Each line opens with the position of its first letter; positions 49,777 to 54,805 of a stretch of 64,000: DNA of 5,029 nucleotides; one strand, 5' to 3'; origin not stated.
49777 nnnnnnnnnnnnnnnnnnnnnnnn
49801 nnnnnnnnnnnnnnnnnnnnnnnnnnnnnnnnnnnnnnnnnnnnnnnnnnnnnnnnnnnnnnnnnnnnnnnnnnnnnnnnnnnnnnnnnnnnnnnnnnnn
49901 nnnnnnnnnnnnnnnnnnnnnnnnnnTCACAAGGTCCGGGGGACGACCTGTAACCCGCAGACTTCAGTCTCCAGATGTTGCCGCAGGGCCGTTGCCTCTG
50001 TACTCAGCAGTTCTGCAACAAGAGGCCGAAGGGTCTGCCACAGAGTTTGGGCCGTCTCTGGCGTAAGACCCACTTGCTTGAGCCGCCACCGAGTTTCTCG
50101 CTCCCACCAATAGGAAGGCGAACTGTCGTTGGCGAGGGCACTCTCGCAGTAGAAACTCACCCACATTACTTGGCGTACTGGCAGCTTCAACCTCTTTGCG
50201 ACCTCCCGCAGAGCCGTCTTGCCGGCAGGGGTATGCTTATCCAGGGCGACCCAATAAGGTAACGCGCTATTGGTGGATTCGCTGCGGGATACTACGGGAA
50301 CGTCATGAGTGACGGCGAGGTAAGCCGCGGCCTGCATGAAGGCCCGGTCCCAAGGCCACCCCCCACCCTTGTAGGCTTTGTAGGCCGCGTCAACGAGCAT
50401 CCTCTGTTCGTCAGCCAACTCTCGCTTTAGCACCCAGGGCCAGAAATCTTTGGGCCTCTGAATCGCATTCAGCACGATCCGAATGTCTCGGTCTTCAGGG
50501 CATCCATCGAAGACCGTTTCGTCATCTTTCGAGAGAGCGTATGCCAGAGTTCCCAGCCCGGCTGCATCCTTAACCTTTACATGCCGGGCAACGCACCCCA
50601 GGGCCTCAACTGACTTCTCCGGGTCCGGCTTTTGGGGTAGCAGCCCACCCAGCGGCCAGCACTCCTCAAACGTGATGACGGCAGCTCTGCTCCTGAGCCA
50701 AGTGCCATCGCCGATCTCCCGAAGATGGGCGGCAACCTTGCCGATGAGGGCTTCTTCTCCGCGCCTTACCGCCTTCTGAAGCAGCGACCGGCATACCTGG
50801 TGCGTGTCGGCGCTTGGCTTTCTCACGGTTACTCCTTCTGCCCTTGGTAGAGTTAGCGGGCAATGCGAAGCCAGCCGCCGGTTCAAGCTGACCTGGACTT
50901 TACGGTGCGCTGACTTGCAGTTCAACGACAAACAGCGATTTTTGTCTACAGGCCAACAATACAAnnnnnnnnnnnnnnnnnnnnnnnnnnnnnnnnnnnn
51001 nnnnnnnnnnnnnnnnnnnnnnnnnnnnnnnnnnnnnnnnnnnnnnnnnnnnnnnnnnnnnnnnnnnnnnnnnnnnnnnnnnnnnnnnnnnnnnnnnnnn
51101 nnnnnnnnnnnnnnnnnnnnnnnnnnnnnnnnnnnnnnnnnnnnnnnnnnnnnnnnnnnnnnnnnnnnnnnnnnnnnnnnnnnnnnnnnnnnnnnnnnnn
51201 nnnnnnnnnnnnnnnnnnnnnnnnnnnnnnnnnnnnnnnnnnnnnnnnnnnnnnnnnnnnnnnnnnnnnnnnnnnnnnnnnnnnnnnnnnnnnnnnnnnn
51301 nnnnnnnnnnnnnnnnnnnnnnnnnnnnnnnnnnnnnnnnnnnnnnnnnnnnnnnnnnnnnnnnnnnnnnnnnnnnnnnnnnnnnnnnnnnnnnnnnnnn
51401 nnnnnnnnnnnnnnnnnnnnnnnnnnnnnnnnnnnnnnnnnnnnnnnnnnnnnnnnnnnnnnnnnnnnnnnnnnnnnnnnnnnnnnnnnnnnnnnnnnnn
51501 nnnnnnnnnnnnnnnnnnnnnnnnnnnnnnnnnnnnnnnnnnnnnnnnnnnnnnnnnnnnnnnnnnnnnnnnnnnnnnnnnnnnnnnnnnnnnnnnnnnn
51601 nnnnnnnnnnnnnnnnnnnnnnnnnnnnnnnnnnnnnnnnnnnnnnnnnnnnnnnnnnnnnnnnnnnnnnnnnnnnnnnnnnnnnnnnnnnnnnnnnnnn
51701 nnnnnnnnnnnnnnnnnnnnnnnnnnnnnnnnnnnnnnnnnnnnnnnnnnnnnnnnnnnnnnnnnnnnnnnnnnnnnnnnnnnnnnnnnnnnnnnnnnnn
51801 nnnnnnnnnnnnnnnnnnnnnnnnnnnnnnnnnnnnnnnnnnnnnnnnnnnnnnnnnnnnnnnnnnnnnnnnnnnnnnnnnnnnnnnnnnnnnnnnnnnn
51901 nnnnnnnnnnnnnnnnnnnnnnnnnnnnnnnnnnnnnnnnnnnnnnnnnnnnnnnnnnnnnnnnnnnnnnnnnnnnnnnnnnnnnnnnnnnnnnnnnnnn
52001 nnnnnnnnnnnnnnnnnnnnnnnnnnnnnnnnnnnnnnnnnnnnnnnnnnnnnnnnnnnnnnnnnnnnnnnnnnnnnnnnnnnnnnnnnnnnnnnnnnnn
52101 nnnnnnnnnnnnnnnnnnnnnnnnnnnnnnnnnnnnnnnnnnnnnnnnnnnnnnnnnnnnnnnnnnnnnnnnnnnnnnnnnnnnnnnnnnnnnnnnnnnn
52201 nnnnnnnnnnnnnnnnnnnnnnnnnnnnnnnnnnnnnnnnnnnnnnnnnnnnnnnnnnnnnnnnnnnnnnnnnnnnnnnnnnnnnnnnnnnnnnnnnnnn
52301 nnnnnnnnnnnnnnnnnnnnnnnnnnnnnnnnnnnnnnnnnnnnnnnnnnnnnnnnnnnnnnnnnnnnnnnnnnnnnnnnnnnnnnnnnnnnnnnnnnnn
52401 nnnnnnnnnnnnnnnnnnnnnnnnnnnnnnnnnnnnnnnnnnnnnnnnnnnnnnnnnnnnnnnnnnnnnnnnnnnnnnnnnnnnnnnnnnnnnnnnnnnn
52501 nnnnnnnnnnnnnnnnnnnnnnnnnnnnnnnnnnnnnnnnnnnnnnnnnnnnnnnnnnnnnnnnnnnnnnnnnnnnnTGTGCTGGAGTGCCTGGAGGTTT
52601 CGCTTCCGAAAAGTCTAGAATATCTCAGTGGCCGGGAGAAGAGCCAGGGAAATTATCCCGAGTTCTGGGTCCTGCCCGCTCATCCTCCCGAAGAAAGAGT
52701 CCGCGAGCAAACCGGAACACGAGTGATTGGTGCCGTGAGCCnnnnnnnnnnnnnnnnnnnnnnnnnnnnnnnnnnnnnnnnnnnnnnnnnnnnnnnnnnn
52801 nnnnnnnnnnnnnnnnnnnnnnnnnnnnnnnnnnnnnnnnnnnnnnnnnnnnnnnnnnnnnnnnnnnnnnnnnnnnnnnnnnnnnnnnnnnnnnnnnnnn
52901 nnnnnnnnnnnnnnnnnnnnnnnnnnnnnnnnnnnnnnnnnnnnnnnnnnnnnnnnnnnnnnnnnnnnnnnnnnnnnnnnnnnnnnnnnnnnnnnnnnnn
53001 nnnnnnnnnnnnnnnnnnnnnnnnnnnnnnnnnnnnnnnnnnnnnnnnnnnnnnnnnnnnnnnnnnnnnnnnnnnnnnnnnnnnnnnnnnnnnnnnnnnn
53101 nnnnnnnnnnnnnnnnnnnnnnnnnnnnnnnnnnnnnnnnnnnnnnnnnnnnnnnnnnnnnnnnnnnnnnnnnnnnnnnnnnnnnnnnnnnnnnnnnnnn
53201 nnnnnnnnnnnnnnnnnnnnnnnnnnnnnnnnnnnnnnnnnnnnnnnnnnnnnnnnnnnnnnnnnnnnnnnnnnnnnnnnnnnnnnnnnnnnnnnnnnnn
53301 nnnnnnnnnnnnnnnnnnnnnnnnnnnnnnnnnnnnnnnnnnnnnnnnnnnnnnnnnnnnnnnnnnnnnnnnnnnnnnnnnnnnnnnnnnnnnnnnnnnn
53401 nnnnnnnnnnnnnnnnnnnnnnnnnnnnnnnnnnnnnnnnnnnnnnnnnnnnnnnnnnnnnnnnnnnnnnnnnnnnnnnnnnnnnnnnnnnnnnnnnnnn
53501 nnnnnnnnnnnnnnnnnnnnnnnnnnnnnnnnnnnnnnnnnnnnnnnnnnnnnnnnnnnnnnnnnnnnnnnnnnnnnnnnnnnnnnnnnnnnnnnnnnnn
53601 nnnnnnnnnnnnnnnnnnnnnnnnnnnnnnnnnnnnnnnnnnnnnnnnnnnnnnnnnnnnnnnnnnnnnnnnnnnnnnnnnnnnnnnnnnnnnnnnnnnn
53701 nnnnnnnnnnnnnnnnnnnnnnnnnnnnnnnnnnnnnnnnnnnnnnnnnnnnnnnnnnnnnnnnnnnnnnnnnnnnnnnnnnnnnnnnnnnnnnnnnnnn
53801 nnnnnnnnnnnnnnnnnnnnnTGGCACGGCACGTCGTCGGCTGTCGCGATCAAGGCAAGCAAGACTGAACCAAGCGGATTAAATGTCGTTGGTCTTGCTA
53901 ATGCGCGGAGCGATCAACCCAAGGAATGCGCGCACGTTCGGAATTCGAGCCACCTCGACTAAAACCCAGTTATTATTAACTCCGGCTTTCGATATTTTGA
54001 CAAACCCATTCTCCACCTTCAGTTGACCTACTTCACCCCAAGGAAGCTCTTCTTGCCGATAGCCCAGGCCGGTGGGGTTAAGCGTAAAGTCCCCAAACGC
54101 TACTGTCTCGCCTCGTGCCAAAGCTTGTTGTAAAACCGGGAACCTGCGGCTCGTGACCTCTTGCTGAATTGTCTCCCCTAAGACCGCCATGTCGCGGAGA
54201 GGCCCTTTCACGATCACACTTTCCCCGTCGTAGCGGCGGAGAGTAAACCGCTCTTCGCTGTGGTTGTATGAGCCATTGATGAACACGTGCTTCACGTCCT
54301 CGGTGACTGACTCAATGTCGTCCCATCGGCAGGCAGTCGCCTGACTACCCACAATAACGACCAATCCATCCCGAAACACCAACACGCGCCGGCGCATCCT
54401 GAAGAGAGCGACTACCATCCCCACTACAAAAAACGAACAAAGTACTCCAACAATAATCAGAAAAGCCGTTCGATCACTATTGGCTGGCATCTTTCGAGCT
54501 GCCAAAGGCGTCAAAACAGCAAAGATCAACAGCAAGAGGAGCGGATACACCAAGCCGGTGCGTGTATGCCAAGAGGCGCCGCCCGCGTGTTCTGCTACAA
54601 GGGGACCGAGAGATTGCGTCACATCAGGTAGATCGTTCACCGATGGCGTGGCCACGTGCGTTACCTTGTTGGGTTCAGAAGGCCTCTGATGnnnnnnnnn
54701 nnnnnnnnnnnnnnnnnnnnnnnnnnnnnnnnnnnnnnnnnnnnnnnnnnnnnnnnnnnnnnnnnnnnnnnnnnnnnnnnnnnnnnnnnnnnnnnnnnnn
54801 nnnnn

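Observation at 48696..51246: Second insertion downstream of tRNA-Ser flanked by about 130-bp, about 85% identical copies of the DUF1501 gene 3' end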

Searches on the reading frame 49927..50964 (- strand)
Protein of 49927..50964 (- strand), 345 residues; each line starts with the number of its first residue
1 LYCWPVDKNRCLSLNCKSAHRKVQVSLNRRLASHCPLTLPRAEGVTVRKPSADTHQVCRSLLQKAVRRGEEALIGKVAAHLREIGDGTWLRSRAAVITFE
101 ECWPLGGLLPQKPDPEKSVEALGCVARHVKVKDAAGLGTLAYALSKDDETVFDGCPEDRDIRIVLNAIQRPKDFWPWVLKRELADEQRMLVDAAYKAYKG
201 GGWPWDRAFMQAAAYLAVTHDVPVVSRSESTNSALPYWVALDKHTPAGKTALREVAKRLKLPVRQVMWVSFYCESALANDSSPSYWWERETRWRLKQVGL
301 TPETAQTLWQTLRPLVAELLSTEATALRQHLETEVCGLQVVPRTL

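Call 9: search_protein_families(library=pfam, proteins=[window:49927-50964:-], max_evalue=0.01)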
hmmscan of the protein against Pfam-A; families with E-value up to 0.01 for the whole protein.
window:49927-50964:- (345 aa): 0 families

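Call 14: search_protein_families(library=padloc, proteins=[window:49927-50826:-], max_evalue=0.01)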
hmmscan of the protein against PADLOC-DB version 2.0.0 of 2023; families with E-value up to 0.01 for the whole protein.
window:49927-50826:- (299 aa): 0 families

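Call 15: search_protein_families(library=phrogs, proteins=[window:49927-50826:-], max_evalue=0.01)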
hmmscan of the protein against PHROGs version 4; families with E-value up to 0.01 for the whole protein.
window:49927-50826:- (299 aa): 1 family
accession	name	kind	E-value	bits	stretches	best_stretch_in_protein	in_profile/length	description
phrog_3020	-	unknown function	0.0057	17.4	1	179-265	90-177/231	-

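Call 16: search_protein_families(library=ncbifam, proteins=[window:49927-50826:-], max_evalue=0.01)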
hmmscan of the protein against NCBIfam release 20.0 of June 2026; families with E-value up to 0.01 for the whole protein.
window:49927-50826:- (299 aa): 0 families

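Call 42: search_solved_structures(query=window:49927-50826:-, max_evalue=10)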
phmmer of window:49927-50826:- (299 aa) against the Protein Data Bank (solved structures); distinct sequences matched with E-value up to 10: 3.
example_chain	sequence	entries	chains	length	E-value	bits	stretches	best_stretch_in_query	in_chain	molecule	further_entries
2e66_A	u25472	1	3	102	0.22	13.9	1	234-280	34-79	Divalent-cation tolerance protein cutA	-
1j2v_A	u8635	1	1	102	0.29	13.5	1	234-280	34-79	102AA long hypothetical periplasmic divalent cation tolerance protein CUTA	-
1uku_A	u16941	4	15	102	0.3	13.4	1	234-280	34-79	periplasmic divalent cation tolerance protein CutA | Divalent-cation tolerance protein CutA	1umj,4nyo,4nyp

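Call 46: find_homologous_proteins(query=window:49927-50826:-)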
Query window:49927-50826:- (299 aa): 1094 proteins with E <= 0.001 among 3827 candidates; the best 120 are listed.
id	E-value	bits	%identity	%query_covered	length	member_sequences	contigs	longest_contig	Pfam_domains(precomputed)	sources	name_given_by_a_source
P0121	2.2e-200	682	100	100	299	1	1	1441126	-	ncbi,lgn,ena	-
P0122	4.0e-174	596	88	100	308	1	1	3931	-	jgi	jgi:hypothetical protein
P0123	6.5e-159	546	83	98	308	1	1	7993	-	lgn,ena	-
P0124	4.2e-136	471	70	100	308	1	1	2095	-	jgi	jgi:hypothetical protein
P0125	6.7e-105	369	57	96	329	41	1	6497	-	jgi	-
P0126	9.5e-104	365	57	96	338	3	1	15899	-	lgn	-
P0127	2.6e-103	363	58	95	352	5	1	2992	-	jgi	jgi:hypothetical protein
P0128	4.8e-103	363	57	96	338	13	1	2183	-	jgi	jgi:hypothetical protein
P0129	3.3e-101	356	58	95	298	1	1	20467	-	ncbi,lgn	-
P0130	9.9e-101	355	55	97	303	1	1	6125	-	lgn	-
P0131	4.3e-98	346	56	95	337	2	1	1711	-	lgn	-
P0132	1.3e-97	345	54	99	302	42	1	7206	-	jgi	jgi:hypothetical protein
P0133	2.4e-97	344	55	96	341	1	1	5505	-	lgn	-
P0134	3.0e-97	344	55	94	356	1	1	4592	-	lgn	-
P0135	5.1e-97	343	53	96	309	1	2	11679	-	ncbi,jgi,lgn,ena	-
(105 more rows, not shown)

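Call 57: predict_structure(alignment_id=A4)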
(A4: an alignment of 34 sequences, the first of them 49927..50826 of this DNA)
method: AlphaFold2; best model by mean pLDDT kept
length: 299 residues; sequences in the alignment: 34
mean_pLDDT: 89.9   pTM: 0.88
mean pLDDT of the five models: 89.9, 89.5, 89.0, 88.7, 88.7
residues with pLDDT >= 90: 228; 70-90: 47; 50-70: 6; < 50: 18
segments of 3 or more residues with pLDDT < 50: 1-7, 289-299
pLDDT, mean of each block of 10 residues (from residue 1): 50 94 92 88 88 96 85 94 97 98 96 98 97 92 95 88 98 93 79 93 97 98 95 91 97 97 98 96 74 38
secondary structure, 60 per line:
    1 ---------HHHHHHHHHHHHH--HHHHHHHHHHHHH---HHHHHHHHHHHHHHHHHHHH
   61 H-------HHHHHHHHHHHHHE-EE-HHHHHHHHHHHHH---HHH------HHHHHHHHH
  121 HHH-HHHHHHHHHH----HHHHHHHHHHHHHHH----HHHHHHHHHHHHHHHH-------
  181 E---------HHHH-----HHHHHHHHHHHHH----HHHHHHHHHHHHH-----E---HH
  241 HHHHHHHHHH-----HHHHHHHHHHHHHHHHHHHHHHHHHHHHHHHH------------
elements in order: H10-22 H25-37 H41-61 H69-81 H87-99 H112-123 H125-134 H139-153 H158-173 H191-194 H200-212 H217-229 H239-250 H256-287

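Call 61: fold_search(model_id=the predicted structure, library=pdb)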
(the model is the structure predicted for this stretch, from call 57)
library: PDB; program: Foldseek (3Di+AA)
matches with E <= 10: 171; with E <= 0.001: 0
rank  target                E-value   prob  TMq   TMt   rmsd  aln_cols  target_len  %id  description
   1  9k85_A                6.6e-01  0.10  0.13  0.17  15.4       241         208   12  Cryo-EM structure of designed zinc-induced filament Fiber-n6-Zn1-HEHE-46 (released 2025-10-29)
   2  1ogu_D                6.9e-01  0.07  0.13  0.14  18.7       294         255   12  STRUCTURE OF HUMAN THR160-PHOSPHO CDK2/CYCLIN A COMPLEXED WITH A 2-ARYLAMINO-4-CYCLOHEXYLMETHYL-5-NITROSO-6-AMINOPYRIM (released 2003-09-02)
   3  7uzq_K                7.6e-01  0.06  0.14  0.12  22.0       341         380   11  Local refinement of RhAG-RhCE-ANK1(AR1-5), from consensus refinement of all classes (released 2022-07-20)
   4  4bcn_B                9.4e-01  0.07  0.11  0.12  18.1       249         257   12  Structure of CDK2 in complex with cyclin A and a 2-amino-4-heteroaryl- pyrimidine inhibitor (released 2013-03-06)
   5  6p8e_A                1.0e+00  0.18  0.17  0.20  17.7       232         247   11  Crystal structure of CDK4 in complex with CyclinD1 and P27 (released 2019-12-25)
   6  8ufd_A                1.0e+00  0.07  0.17  0.13  18.3       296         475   12  Multidrug efflux pump MtEfpA bound with inhibitor BRD8000.3 (released 2024-09-11)
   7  2r9g_E                1.1e+00  0.72  0.27  0.43  11.4       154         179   21  Crystal structure of the C-terminal fragment of AAA ATPase from Enterococcus faecium (released 2007-10-02)
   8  8j2x                  1.2e+00  0.08  0.18  0.16  21.7       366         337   14  Saccharothrix syringae photocobilins protein, light state (released 2024-04-10)
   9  8sw0                  1.3e+00  0.05  0.14  0.07  18.4       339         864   14  Puromycin sensitive aminopeptidase (released 2023-07-26)
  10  3kh1_A                1.4e+00  0.08  0.16  0.20  16.1       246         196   13  Crystal structure of Predicted metal-dependent phosphohydrolase (ZP_00055740.2) from Magnetospirillum magnetotacticum  (released 2009-11-24)
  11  8a73_B                1.4e+00  0.04  0.12  0.12  20.9       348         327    9  PcIDS1 in complex with Mn2+ and GPP (released 2023-05-31)
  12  5cwn                  1.5e+00  0.06  0.12  0.15  19.5       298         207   13  Crystal structure of de novo designed helical repeat protein DHR71 (released 2015-12-16)
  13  7mkx_B                1.5e+00  0.06  0.14  0.16  17.3       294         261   10  Crystal Structure Analysis of human CDK2 and CCNA2 complex (released 2022-11-09)
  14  2r9g_A                1.7e+00  0.92  0.28  0.45   4.1       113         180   18  Crystal structure of the C-terminal fragment of AAA ATPase from Enterococcus faecium (released 2007-10-02)
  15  2ix8                  1.8e+00  0.08  0.18  0.08  19.6       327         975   10  MODEL FOR EEF3 BOUND TO AN 80S RIBOSOME (released 2007-07-10)
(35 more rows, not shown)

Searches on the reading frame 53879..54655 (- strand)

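Call 10: search_protein_families(library=pfam, proteins=[window:53879-54655:-], max_evalue=0.01)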
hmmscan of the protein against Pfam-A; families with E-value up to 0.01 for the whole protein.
window:53879-54655:- (258 aa): 2 families
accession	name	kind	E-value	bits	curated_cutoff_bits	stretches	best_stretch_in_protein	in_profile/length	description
PF20226.3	DUF6585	-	5.7e-34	118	27.7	1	14-249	12-241/249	Family of unknown function (DUF6585)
PF04932.20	Wzy_C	-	0.0092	16.2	31.7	0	30-94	14-73/149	O-Antigen ligase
